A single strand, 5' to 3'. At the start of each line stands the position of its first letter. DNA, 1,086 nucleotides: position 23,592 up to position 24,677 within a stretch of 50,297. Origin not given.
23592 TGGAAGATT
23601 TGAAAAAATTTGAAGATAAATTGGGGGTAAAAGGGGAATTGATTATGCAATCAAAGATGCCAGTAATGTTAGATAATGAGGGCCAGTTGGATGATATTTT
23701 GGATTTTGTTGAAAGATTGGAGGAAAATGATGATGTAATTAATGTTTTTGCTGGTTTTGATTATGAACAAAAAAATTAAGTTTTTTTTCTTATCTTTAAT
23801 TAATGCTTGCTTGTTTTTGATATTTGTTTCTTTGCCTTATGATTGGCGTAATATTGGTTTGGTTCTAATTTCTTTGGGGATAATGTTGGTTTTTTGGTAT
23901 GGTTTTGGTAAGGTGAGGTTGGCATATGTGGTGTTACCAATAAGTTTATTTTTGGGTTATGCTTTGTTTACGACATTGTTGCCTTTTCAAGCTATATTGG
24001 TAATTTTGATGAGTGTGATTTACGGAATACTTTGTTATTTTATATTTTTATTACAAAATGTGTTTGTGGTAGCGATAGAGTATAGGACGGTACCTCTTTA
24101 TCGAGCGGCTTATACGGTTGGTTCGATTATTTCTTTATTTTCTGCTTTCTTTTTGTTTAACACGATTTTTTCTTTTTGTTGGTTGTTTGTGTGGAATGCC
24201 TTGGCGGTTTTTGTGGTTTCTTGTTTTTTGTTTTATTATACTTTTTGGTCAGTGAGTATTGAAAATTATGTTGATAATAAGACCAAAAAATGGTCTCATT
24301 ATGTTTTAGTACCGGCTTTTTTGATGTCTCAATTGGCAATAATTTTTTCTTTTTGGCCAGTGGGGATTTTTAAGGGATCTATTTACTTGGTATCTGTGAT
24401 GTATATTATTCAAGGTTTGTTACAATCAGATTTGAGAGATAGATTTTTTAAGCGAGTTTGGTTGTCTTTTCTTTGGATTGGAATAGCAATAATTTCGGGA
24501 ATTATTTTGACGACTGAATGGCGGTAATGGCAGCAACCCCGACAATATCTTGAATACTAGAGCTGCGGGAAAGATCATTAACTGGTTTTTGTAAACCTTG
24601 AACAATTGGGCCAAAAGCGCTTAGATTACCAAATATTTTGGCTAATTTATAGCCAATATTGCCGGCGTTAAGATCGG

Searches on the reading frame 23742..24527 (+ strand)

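Call 98: search_protein_families(library=pfam, proteins=[window:23742-24527:+], max_evalue=0.01)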
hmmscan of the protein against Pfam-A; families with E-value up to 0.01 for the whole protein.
window:23742-24527:+ (261 aa): 1 family
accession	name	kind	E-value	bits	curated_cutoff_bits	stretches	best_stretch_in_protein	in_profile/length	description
PF18900.5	DUF5656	-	0.0053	16.6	23.3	1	62-257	58-240/242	Protein of unknown function (DUF5656)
